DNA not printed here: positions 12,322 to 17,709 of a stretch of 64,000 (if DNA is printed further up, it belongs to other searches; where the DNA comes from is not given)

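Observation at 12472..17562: Stand-alone RND permease with a ~570-aa antiparallel coiled-coil stalk inserted in its first extracytoplasmic loop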

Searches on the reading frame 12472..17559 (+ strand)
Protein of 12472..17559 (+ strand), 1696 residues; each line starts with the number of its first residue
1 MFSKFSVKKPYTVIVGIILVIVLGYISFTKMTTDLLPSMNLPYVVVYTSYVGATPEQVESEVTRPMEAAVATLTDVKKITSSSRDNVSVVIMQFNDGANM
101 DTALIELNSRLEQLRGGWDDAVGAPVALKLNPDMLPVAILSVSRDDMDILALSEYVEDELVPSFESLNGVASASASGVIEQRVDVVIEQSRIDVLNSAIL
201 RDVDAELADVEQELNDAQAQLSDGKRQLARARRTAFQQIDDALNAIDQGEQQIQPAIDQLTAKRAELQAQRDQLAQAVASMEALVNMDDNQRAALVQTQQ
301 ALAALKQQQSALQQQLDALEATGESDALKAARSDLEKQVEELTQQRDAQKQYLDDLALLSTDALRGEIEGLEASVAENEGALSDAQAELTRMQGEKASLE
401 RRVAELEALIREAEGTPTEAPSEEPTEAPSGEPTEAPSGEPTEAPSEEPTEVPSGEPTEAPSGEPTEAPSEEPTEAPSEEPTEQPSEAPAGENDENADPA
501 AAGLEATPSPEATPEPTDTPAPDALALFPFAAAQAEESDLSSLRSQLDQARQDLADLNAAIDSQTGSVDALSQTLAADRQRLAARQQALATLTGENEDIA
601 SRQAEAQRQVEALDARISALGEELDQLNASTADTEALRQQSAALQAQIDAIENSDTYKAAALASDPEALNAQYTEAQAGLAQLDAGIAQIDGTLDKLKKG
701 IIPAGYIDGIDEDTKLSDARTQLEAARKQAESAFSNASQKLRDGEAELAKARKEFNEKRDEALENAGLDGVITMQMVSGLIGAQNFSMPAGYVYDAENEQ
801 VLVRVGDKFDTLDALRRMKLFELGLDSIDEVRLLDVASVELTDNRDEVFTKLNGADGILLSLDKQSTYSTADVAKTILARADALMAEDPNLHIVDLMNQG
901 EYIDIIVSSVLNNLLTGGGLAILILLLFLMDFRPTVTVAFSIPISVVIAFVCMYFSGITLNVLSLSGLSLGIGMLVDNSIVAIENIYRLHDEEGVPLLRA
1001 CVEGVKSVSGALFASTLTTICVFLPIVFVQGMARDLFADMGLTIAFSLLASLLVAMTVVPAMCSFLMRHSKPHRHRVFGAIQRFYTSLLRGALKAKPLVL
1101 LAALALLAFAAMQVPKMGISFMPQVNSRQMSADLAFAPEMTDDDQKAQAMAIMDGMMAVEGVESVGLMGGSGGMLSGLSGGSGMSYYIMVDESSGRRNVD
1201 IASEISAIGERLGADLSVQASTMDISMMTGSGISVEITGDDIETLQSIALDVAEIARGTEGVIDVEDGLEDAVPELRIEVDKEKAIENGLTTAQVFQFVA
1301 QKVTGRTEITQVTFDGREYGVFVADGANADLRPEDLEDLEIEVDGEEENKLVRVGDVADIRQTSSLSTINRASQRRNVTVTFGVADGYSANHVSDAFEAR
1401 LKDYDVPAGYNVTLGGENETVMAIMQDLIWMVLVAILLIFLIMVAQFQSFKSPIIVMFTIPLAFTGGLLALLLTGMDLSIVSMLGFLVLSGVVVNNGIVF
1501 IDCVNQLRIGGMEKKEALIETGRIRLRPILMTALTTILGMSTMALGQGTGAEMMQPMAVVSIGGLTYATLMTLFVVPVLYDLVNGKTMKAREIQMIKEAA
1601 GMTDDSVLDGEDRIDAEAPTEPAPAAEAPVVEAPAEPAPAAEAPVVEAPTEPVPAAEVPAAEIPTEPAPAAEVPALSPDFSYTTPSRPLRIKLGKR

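Call 4: search_protein_families(library=pfam, proteins=[window:12472-17559:+], max_evalue=0.01)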
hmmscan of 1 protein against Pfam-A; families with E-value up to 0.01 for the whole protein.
window:12472-17559:+ (1696 aa): 4 families
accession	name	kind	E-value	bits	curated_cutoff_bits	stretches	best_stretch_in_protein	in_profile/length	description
PF00873.25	ACR_tran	-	2.4e-197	658.3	28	2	772-1583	198-1020/1021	AcrB/AcrD/AcrF family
PF04886.17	PT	-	3.6e-08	33.3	26.2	0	453-459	2-8/36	PT disordered repeat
PF03176.21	MMPL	-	2.4e-06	27.2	20.5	2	1380-1583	92-302/333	MMPL family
PF02090.21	SPAM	-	0.0058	17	35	1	239-349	3-108/142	Salmonella surface presentation of antigen gene type M protein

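Call 5: search_protein_families(library=ncbifam, proteins=[window:12472-17559:+], max_evalue=0.01)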
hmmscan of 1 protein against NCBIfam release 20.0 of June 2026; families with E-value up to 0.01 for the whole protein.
window:12472-17559:+ (1696 aa): 26 families (the best 25 are shown)
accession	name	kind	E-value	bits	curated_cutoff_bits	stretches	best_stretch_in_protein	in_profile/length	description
NF033617.1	RND_permease_2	subfamily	2e-153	512.7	1250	2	772-1584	196-1008/1009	multidrug efflux RND transporter permease subunit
TIGR00914.1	2A0601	subfamily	7.8e-124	414.6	701.45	2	772-1595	208-1047/1051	CusA/CzcA family heavy metal efflux RND transporter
NF000282.2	RND_permease_1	subfamily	3.2e-113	379.6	1250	2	828-1583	256-1027/1029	multidrug efflux RND transporter permease subunit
TIGR00915.1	2A0602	subfamily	2.5e-97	327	940.35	2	829-1591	258-1035/1050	efflux RND transporter permease subunit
NF007133.0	PRK09579.1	equivalog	2.2e-92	310.3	1763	2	823-1592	245-1011/1017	multidrug efflux RND transporter permease subunit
NF007905.0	PRK10614.1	equivalog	7e-89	298.8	1774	2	770-1589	197-1014/1025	multidrug efflux RND transporter permease subunit MdtC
NF007798.0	PRK10503.1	equivalog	4.5e-87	292.7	1584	2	776-1592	212-1031/1040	MdtB/MuxB family multidrug efflux RND transporter permease subunit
NF007842.1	PRK10555.1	equivalog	4e-66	223.6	1854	2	829-1584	258-1027/1036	multidrug efflux RND transporter permease AcrD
NF007131.0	PRK09577.1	equivalog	1.6e-64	218.2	1768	2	831-1594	259-1032/1045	multidrug efflux RND transporter permease subunit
NF000037.1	RND_perm_OqxB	exception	1.4e-61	208.5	2200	2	831-1583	263-1034/1050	multidrug efflux RND transporter permease subunit OqxB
NF011706.2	PRK15127.1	equivalog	7.6e-55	186.3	2150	2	829-1588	258-1034/1049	multidrug efflux RND transporter permease subunit AcrB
TIGR02168.1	SMC_prok_B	equivalog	1e-15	56.6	567.35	2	178-415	674-903/1181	chromosome segregation protein SMC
TIGR00921.1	2A067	subfamily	1.2e-13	50.1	351.9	2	1393-1592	155-361/733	hydrophobe/amphiphile efflux-3 (HAE3) family transporter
NF045487.1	ASRP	equivalog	1.5e-12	47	300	2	189-350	316-473/593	archaea-specific SMC-related protein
TIGR02169.1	SMC_prok_A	equivalog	1.7e-12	45.9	729.4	2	201-417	699-920/1165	chromosome segregation protein SMC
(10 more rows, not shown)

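Call 10: find_homologous_proteins(query=window:12472-17559:+, max_evalue=1e-10)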
Query window:12472-17559:+ (1696 aa): 1628 proteins with E <= 1e-10 among 8000 candidates; the best 120 are listed.
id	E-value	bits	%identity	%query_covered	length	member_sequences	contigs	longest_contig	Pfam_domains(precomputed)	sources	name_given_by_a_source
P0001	0.0e+0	3592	100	100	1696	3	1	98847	PF03176.22,PF04886.17,PF00873.26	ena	-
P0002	0.0e+0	2701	76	100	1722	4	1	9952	PF00873.26,PF24161.2,PF12795.13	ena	-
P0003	0.0e+0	2475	71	100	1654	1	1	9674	PF00873.26,PF12795.13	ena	-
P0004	0.0e+0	2433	66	100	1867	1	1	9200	PF00873.26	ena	-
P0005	0.0e+0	2432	68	99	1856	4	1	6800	PF00873.26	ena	-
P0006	0.0e+0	2410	68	99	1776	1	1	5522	PF00873.26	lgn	-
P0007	0.0e+0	2408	66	97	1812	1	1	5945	PF00873.26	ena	-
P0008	0.0e+0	2406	66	99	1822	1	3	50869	PF00873.26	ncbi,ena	-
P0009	0.0e+0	2406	66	100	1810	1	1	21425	PF00873.26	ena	-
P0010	0.0e+0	2401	65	97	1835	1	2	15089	PF00873.26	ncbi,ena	-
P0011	0.0e+0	2400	73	70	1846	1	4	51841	PF00873.26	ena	-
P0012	0.0e+0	2398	72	70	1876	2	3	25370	PF03176.22,PF00873.26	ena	-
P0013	0.0e+0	2388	66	100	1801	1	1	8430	PF00873.26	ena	-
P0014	0.0e+0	2382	65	100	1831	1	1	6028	PF03176.22,PF00873.26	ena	-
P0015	0.0e+0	2377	65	98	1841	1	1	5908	PF00873.26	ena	-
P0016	0.0e+0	2369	64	100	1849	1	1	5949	PF03176.22,PF00873.26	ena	-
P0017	0.0e+0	2354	64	100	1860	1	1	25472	PF03176.22,PF00873.26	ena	-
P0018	0.0e+0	2351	67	98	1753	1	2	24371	PF08614.17,PF00873.26,PF24161.2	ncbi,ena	-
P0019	0.0e+0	2329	62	100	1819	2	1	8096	PF03176.22,PF00873.26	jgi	-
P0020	0.0e+0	2272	66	100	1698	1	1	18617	PF00873.26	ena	-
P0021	0.0e+0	2270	64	99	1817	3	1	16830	PF03176.22,PF00873.26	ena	-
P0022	0.0e+0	2256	65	100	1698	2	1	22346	PF00873.26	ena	-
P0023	0.0e+0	2199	63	100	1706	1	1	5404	PF25994.1,PF00873.26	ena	-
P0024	0.0e+0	2178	63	98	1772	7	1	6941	PF00873.26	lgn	-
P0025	0.0e+0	2177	63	97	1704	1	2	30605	PF13851.12,PF03176.22,PF00873.26,PF24161.2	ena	-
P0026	0.0e+0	2173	65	75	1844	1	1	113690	PF00873.26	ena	-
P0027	0.0e+0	2166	63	97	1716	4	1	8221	PF03176.22,PF00873.26,PF28159.1,PF12795.13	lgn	-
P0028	0.0e+0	2159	65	71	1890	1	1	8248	PF03176.22,PF00873.26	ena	-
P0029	0.0e+0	2158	64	96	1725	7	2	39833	PF03176.22,PF00873.26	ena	-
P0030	0.0e+0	2155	62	97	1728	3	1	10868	PF13851.12,PF03176.22,PF00873.26,PF24161.2,PF28159.1,PF12795.13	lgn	-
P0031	0.0e+0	2094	56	100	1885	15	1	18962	PF03176.22,PF00873.26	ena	-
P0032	0.0e+0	2085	58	100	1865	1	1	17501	PF03176.22,PF00873.26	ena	-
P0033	0.0e+0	2075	58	100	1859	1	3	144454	PF03176.22,PF00873.26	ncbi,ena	-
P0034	0.0e+0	2059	59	96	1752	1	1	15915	PF00873.26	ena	-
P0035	0.0e+0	2046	66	65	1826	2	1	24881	PF00873.26,PF24161.2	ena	-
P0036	0.0e+0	2012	59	73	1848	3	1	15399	PF03176.22,PF00873.26,PF24161.2,PF12795.13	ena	-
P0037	0.0e+0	1951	56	100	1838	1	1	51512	PF03176.22,PF00873.26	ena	-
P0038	0.0e+0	1910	58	97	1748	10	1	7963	PF00873.26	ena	-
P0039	0.0e+0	1897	57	98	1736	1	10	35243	PF00873.26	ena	-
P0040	0.0e+0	1896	57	97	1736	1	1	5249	PF00873.26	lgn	-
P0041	0.0e+0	1895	58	97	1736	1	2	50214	PF00873.26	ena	-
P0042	0.0e+0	1894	58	96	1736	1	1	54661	PF00873.26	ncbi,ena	-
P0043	0.0e+0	1893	57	97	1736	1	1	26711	PF00873.26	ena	-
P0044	0.0e+0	1893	57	97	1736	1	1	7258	PF00873.26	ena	-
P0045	0.0e+0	1892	57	97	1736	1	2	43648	PF00873.26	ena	-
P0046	0.0e+0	1891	58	96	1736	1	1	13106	PF00873.26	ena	-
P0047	0.0e+0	1890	57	97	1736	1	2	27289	PF00873.26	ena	-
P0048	0.0e+0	1889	57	97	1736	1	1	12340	PF00873.26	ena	-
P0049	0.0e+0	1889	57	96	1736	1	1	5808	PF00873.26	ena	-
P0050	0.0e+0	1888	57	97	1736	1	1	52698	PF00873.26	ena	-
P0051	0.0e+0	1887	57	97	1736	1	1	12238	PF00873.26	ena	-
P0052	0.0e+0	1885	57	97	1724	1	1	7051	PF00873.26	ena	-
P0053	0.0e+0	1884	55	98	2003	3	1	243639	PF00873.26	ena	-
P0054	0.0e+0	1884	57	97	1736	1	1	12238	PF00873.26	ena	-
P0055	0.0e+0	1883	56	95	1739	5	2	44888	PF01923.24,PF03176.22,PF00873.26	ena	-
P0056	0.0e+0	1882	57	96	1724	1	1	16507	PF00873.26,PF12795.13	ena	-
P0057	0.0e+0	1882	57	97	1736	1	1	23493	PF00873.26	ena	-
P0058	0.0e+0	1881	57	96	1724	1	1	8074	PF00873.26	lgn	-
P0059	0.0e+0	1880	56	98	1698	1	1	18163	PF00873.26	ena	-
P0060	0.0e+0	1880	57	97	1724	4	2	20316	PF00873.26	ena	-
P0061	0.0e+0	1879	57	96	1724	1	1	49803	PF00873.26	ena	-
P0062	0.0e+0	1878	57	97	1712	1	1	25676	PF03176.22,PF00873.26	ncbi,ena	-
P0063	0.0e+0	1878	57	97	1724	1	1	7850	PF00873.26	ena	-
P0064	0.0e+0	1878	57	98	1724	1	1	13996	PF00873.26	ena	-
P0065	0.0e+0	1877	57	98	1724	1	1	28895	PF00873.26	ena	-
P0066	0.0e+0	1877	57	97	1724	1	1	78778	PF00873.26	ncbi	-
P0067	0.0e+0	1877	57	98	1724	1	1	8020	PF00873.26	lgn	-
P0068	0.0e+0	1876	57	97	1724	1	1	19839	PF03176.22,PF00873.26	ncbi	-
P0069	0.0e+0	1876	57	98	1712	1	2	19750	PF00873.26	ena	-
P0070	0.0e+0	1875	57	96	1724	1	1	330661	PF00873.26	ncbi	-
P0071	0.0e+0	1875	57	97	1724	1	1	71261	PF03176.22,PF00873.26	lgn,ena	-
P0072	0.0e+0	1875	57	96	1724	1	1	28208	PF00873.26,PF12795.13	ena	-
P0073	0.0e+0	1875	56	98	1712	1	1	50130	PF00873.26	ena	-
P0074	0.0e+0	1875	57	96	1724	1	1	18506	PF00873.26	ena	-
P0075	0.0e+0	1875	57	97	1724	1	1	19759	PF00873.26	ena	-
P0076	0.0e+0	1874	57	97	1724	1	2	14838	PF00873.26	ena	-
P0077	0.0e+0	1874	58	95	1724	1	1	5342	PF00873.26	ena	-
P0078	0.0e+0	1874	57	97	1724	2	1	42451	PF00873.26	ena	-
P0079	0.0e+0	1873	57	96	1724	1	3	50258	PF00873.26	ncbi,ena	-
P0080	0.0e+0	1873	57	96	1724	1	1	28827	PF00873.26,PF12795.13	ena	-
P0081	0.0e+0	1872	57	96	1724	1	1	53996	PF00873.26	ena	-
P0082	0.0e+0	1872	57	98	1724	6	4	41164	PF03176.22,PF00873.26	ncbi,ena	-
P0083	0.0e+0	1872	57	97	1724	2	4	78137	PF03176.22,PF00873.26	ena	-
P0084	0.0e+0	1871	57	96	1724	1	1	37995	PF00873.26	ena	-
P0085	0.0e+0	1871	57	96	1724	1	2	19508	PF00873.26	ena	-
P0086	0.0e+0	1871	57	97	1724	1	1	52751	PF00873.26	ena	-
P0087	0.0e+0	1870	57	96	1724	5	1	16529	PF00873.26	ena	-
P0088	0.0e+0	1870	57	98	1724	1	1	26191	PF00873.26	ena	-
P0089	0.0e+0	1868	57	97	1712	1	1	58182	PF00873.26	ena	-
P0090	0.0e+0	1868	57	96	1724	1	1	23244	PF00873.26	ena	-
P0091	0.0e+0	1867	58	95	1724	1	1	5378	PF00873.26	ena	-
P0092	0.0e+0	1867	56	96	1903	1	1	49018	PF00873.26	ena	-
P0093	0.0e+0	1866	57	96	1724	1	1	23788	PF00873.26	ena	-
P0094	0.0e+0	1866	57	97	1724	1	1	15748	PF00873.26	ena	-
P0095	0.0e+0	1866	58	95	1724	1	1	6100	PF00873.26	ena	-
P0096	0.0e+0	1865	55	100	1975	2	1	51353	PF00873.26,PF02389.21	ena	-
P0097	0.0e+0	1864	55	96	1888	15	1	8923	PF00873.26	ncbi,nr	ncbi:MAG: efflux RND transporter permease subunit [Clostridia bacterium]|nr:efflux RND transporter p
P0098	0.0e+0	1864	56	97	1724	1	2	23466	PF03176.22,PF00873.26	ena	-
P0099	0.0e+0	1864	56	96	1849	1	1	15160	PF00873.26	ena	-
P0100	0.0e+0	1863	56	96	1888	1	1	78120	PF00873.26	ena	-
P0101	0.0e+0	1863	55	96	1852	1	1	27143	PF27974.1,PF00873.26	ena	-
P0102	0.0e+0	1861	55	25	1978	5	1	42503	PF00873.26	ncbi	-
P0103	0.0e+0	1861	56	97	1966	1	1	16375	PF00873.26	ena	-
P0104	0.0e+0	1860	56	97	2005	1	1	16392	PF00873.26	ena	-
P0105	0.0e+0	1857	55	97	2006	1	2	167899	PF00873.26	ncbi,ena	-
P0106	0.0e+0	1857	55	97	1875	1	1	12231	PF00873.26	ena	-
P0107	0.0e+0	1854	56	95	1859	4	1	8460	PF03176.22,PF04886.17,PF00873.26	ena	-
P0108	0.0e+0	1853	60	66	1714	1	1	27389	PF00873.26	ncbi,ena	-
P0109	0.0e+0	1852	55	97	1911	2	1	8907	PF00873.26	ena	-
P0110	0.0e+0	1851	55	97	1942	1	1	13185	PF00873.26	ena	-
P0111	0.0e+0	1845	56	97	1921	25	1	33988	PF04886.17,PF00873.26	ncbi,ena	-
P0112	0.0e+0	1834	55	98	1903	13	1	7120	PF00873.26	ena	-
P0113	0.0e+0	1831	56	94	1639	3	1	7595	PF00873.26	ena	-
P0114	0.0e+0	1829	60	64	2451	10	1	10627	PF00873.26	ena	-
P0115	0.0e+0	1827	55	96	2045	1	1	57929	PF00873.26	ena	-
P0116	0.0e+0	1827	56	96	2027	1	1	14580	PF03176.22,PF00873.26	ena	-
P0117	0.0e+0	1826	56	96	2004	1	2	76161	PF00873.26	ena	-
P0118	0.0e+0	1817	54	99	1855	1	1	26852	PF00873.26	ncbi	ncbi:MAG: efflux RND transporter permease subunit, partial [Candidatus Faecivicinus sp.]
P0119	0.0e+0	1817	54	96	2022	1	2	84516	PF00873.26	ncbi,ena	-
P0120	0.0e+0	1816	55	96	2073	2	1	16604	PF03176.22,PF00873.26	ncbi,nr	ncbi:MAG TPA: efflux RND transporter permease subunit [Candidatus Faecivicinus avistercoris]|nr:effl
